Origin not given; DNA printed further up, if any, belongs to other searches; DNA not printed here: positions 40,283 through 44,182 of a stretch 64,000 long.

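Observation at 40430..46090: Giant protein combining an M48-type zinc-metalloprotease domain with a UbiB/ABC1-type atypical kinase domain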

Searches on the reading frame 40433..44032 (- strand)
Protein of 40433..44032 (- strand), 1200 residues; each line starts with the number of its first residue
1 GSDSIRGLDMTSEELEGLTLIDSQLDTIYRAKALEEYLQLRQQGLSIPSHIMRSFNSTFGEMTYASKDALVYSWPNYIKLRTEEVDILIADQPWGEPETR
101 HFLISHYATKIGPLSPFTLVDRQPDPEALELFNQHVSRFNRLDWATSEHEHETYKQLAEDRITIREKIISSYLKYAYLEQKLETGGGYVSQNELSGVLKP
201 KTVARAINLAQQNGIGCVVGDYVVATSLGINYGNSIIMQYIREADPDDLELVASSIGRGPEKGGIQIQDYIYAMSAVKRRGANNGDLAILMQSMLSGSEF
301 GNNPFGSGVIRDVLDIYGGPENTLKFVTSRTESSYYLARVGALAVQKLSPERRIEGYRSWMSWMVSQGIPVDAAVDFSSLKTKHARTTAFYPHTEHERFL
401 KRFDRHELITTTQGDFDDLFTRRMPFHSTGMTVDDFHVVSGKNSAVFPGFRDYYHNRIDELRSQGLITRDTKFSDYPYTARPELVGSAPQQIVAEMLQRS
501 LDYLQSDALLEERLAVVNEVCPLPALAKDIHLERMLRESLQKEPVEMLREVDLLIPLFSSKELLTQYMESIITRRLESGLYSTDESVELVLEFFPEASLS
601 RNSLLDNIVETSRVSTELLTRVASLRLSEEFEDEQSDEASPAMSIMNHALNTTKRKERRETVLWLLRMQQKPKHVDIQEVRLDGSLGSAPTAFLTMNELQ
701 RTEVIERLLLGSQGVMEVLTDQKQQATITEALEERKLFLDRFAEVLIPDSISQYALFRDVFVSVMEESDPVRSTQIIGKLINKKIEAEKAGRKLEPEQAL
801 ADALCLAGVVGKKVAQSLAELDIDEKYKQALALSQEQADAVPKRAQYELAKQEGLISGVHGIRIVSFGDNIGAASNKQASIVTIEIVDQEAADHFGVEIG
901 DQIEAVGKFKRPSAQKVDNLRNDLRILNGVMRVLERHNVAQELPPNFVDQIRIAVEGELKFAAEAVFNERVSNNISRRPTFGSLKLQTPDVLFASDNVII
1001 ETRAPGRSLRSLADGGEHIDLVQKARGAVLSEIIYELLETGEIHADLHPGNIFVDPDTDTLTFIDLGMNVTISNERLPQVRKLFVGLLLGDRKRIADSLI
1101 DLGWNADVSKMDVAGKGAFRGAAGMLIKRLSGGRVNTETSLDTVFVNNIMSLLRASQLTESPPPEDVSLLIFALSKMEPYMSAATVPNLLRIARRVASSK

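Call 26: search_protein_representatives(protein=window:40433-44032:-)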
Query: 1200 residues. Proteins with E-value up to 0.001 (for the whole library): 581; up to 1e-10: 83; up to 1e-30: 27. The best 150 are listed.
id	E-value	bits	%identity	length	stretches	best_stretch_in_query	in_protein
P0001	0.0e+00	2651.7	100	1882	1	1-1200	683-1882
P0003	2.5e-151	522.3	37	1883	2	323-1197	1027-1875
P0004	1.8e-138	479.7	36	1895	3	338-1111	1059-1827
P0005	1.5e-111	390.5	39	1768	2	485-1113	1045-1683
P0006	2.2e-111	390.0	34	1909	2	465-1181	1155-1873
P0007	3.3e-107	376.2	38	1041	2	482-1108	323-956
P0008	9.5e-107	374.6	37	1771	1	463-1128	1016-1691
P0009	1.5e-106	373.9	34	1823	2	435-1109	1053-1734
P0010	4.9e-105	368.9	38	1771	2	488-1113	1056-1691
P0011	5.7e-105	368.8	36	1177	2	500-1107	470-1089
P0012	1.3e-104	367.6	38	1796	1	505-1191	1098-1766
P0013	2.5e-94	333.5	39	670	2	543-1107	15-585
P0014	3.1e-93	329.9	37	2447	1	479-1108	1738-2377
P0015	1.2e-89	318.0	35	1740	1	517-1129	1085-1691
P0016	1.1e-87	311.5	37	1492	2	485-1111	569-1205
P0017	1.9e-85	304.1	32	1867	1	486-1172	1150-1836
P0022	3.1e-80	286.9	32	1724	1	480-1108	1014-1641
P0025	2.4e-66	240.8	31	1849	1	484-1117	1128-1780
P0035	2.1e-19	85.4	29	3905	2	588-934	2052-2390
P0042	2.6e-17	78.5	30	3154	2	585-1011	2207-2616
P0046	5.4e-16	74.1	28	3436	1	473-1082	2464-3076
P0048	6.3e-15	70.6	26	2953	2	567-1100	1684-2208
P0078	3.0e-11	58.4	27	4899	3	753-1012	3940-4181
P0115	3.1e-08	48.4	25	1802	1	564-1090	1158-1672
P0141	3.5e-07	44.9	25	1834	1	549-1075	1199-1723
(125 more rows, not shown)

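Call 54: list_cluster_members(proteins=[P0003, P0004, P0005, P0006, P0008, P0009, P0014, P0017, P0022, P0025])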
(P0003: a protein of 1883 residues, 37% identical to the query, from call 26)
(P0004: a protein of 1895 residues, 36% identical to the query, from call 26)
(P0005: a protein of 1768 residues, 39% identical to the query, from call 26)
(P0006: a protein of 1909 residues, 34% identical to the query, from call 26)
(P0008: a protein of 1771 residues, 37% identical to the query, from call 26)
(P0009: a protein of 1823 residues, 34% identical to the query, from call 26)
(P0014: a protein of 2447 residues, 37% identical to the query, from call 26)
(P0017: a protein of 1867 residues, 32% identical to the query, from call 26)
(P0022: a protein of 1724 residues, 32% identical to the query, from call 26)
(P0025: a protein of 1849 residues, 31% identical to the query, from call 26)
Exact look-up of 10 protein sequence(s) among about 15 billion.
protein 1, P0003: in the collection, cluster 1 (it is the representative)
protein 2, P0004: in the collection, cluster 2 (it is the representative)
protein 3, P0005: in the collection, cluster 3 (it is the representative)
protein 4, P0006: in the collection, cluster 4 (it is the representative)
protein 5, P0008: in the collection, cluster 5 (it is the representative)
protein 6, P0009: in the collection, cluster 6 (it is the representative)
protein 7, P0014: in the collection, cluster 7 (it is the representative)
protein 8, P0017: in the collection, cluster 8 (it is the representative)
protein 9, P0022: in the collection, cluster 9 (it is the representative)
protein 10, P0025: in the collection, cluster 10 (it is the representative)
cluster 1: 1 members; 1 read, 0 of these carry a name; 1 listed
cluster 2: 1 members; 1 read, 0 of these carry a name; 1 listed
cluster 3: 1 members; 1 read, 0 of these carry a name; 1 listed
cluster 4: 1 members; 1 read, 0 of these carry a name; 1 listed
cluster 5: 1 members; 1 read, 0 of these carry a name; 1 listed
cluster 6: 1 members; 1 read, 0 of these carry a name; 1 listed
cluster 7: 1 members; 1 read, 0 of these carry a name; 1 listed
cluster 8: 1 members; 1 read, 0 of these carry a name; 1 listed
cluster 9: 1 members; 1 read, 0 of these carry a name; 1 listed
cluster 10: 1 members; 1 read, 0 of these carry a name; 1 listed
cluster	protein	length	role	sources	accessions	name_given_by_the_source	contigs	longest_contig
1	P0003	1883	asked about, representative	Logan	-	-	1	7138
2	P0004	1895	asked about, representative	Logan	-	-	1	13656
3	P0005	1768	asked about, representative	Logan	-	-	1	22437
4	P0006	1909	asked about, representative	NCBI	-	-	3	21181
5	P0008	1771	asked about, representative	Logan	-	-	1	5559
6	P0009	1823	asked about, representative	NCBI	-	-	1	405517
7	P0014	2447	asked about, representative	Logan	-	-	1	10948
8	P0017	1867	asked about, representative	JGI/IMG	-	-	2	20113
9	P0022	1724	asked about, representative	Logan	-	-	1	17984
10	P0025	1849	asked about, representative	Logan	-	-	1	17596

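Call 71: search_protein_families(library=pfam, proteins=[P0035, P0042, P0014], max_evalue=0.001)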
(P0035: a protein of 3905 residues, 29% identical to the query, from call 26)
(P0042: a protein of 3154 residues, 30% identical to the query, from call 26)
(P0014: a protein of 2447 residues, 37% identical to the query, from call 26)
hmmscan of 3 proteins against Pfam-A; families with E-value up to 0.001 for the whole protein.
P0035 (3905 aa): 4 families
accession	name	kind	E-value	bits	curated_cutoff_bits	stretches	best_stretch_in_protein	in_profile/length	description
PF03109.22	ABC1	-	1.9e-30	106.3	22.9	1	2340-2588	38-240/244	ABC1 atypical kinase-like domain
PF01435.24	Peptidase_M48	-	7.8e-07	29.5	20.3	0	930-990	135-182/186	Peptidase family M48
PF13646.12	HEAT_2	-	9.4e-07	29.5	27.7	1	3230-3300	4-70/88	HEAT repeats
PF00583.31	Acetyltransf_1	-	6.8e-06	26.8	20.7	1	3442-3536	12-113/116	Acetyltransferase (GNAT) family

P0042 (3154 aa): 2 families
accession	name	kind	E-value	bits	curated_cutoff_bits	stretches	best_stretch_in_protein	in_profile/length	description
PF03109.22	ABC1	-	8.1e-35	120.5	22.9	1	2490-2719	37-232/244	ABC1 atypical kinase-like domain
PF01435.24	Peptidase_M48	-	6.5e-09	36.3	20.3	0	930-1010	5-78/186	Peptidase family M48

P0014 (2447 aa): 3 families
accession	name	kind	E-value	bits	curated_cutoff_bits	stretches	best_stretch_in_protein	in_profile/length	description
PF03109.22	ABC1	-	2.6e-20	73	22.9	1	2169-2361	60-237/244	ABC1 atypical kinase-like domain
PF01435.24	Peptidase_M48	-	7e-07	29.7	20.3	1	889-946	135-185/186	Peptidase family M48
PF01636.29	APH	-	6e-05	23.4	23.2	0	2300-2337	154-196/239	Phosphotransferase enzyme family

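Call 72: search_protein_families(library=pfam, proteins=[P0078, P0046], max_evalue=0.001)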
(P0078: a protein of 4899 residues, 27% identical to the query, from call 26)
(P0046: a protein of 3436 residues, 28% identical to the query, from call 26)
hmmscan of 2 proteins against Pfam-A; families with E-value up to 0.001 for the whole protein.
P0078 (4899 aa): 4 families
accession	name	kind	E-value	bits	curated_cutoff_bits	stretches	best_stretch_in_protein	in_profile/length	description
PF03109.22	ABC1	-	3.5e-34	118.5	22.9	1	4053-4291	36-236/244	ABC1 atypical kinase-like domain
PF01435.24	Peptidase_M48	-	1.3e-09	38.6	20.3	0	2191-2269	6-77/186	Peptidase family M48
PF00149.33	Metallophos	-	3.6e-05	24.7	21.5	0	1338-1420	5-72/191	Calcineurin-like phosphoesterase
PF00072.30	Response_reg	-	0.00018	22.1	30.2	1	667-735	15-81/111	Response regulator receiver domain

P0046 (3436 aa): 2 families
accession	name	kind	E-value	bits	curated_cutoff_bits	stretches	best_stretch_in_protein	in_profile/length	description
PF03109.22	ABC1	-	1.4e-43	149.2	22.9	1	2834-3086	6-237/244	ABC1 atypical kinase-like domain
PF01435.24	Peptidase_M48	-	1.3e-10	41.9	20.3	1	1398-1476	2-79/186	Peptidase family M48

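Call 88: search_protein_families(library=pfam, proteins=[P0115, P0141, P0048], max_evalue=0.01)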
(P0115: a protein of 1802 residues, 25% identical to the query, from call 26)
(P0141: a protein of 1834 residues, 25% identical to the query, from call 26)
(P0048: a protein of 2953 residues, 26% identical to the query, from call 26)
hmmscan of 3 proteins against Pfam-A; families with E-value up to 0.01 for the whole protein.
P0115 (1802 aa): 6 families
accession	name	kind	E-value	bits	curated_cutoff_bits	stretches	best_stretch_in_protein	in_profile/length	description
PF03109.22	ABC1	-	2.3e-31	109.2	22.9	1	1465-1678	36-241/244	ABC1 atypical kinase-like domain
PF01435.24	Peptidase_M48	-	1.3e-08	35.3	20.3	1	121-194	9-77/186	Peptidase family M48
PF19974.5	TCAD9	-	0.00019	21.2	40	1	1621-1689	296-366/429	Ternary complex associated domain 9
PF09624.15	DUF2393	-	0.0028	18.1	26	1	615-683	33-102/146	Protein of unknown function (DUF2393)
PF06293.20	Kdo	-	0.0039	17.1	21.3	1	1614-1659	129-177/207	Lipopolysaccharide kinase (Kdo/WaaP) family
PF01636.29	APH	-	0.0063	16.7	23.2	0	1626-1651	172-197/239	Phosphotransferase enzyme family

P0141 (1834 aa): 2 families
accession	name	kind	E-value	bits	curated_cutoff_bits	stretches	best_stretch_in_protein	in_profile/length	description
PF03109.22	ABC1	-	2.1e-29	102.8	22.9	1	1484-1744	2-241/244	ABC1 atypical kinase-like domain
PF01435.24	Peptidase_M48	-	9.8e-12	45.5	20.3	1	220-288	10-77/186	Peptidase family M48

P0048 (2953 aa): 3 families
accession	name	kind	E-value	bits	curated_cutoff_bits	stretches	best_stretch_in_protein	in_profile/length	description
PF03109.22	ABC1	-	1.4e-37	129.6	22.9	1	1942-2205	2-242/244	ABC1 atypical kinase-like domain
PF01435.24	Peptidase_M48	-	2.4e-10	41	20.3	2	682-761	5-78/186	Peptidase family M48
PF12169.13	DNA_pol3_gamma3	-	0.006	16.8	24.4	0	2177-2234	7-61/143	DNA polymerase III subunits gamma and tau domain III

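Call 89: find_encoding_contigs(protein=P0115, flank=8000, max_places=3)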
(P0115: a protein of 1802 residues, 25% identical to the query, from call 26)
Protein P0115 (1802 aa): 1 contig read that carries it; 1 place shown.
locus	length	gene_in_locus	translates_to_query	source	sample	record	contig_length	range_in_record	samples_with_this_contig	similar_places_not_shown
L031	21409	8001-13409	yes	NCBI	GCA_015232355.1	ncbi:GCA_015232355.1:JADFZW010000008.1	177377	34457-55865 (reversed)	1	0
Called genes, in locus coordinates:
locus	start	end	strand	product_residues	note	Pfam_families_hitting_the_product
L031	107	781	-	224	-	-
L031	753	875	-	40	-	PF02810:SEC-C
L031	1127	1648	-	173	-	PF02915:Rubrerythrin (weak)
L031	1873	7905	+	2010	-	-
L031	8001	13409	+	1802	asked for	PF01435:Peptidase_M48 (weak), PF03109:ABC1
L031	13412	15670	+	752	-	PF00912:Transgly, PF00905:Transpeptidase, PF06832:BiPBP_C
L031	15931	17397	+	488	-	-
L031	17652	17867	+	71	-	-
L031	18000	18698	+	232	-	PF01852:START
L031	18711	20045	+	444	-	PF12796:Ank_2, PF12796:Ank_2, PF13637:Ank_4 (weak), PF13857:Ank_5 (weak), PF13637:Ank_4 (weak), PF12796:Ank_2, PF12796:Ank_2, PF13637:Ank_4 (weak), +4 more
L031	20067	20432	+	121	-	-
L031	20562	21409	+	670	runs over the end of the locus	PF00089:Trypsin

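Call 90: find_encoding_contigs(protein=P0141, flank=8000, max_places=3)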
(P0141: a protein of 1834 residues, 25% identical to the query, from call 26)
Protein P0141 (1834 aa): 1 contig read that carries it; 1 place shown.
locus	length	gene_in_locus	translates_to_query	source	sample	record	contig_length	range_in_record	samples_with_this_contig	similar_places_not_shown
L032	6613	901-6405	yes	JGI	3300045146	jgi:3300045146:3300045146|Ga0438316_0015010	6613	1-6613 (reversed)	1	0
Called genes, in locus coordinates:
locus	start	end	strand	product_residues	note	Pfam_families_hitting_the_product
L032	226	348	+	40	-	-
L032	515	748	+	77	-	PF12844:HTH_19, PF13560:HTH_31, PF13443:HTH_26, PF01381:HTH_3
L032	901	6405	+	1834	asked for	PF01435:Peptidase_M48 (weak), PF03109:ABC1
